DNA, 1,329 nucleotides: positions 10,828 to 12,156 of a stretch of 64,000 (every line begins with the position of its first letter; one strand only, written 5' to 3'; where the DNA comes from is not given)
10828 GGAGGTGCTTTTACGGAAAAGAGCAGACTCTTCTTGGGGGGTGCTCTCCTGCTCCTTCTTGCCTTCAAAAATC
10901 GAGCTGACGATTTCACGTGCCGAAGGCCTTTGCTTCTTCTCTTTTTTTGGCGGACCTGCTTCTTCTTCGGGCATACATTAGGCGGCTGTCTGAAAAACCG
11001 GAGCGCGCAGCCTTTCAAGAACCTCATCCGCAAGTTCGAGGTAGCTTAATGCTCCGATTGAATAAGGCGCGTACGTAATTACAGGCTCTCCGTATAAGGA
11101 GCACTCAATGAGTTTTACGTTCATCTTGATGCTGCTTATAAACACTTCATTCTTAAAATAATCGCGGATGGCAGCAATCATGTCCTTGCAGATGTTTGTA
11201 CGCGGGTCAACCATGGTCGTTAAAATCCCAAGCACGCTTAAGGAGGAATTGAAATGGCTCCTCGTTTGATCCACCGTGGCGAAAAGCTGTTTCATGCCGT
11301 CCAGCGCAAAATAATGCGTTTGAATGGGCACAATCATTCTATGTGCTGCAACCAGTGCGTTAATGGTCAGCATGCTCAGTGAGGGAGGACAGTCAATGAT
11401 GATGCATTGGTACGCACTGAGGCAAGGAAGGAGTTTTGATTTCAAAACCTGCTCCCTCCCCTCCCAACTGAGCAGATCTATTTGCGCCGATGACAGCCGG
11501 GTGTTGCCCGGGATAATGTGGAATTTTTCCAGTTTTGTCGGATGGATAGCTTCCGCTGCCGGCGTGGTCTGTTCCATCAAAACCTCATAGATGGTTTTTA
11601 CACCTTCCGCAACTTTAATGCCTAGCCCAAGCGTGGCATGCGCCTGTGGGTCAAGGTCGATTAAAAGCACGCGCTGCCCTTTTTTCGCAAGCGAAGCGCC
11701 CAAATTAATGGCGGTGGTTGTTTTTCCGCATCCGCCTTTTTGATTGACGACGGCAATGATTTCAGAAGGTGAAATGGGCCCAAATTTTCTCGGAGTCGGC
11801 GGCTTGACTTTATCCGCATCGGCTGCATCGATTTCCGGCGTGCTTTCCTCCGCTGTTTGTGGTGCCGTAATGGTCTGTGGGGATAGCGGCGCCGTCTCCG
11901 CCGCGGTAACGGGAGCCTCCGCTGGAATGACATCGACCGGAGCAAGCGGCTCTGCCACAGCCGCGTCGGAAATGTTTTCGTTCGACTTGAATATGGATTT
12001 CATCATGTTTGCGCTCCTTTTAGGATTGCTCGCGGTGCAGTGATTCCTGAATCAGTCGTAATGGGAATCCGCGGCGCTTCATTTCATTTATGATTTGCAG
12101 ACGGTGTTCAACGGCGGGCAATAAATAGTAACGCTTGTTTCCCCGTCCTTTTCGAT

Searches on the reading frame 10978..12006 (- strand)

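Call 25: search_protein_families(library=pfam, proteins=[window:10978-12006:-], max_evalue=0.001)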
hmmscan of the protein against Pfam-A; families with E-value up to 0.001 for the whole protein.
window:10978-12006:- (342 aa): 8 families
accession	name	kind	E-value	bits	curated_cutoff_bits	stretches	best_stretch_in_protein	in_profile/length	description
PF13614.12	AAA_31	-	6.3e-59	199.3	27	1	82-257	2-176/177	AAA domain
PF01656.29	CbiA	-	2.5e-25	89.3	25.4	1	84-309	1-125/125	CobQ/CobB/MinD/ParA nucleotide binding domain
PF09140.17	MipZ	-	1.3e-10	41.5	20.7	1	83-121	2-40/262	ATPase MipZ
PF00142.24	Fer4_NifH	-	1.7e-09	38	25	1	87-145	5-61/271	4Fe-4S iron sulfur cluster binding proteins, NifH/frxC family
PF10609.15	ParA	-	5e-09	36.4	27.1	1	82-328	4-244/246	NUBPL iron-transfer P-loop NTPase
PF06564.18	CBP_BcsQ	-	6.4e-09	36.1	21.3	1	83-327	3-231/234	Cellulose biosynthesis protein BcsQ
PF02374.21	ArsA_ATPase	-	3.5e-06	26.9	24.3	1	86-123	5-41/305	Anion-transporting ATPase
PF07015.17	VirC1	-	0.00061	19.6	24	0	83-119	3-39/231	VirC1 protein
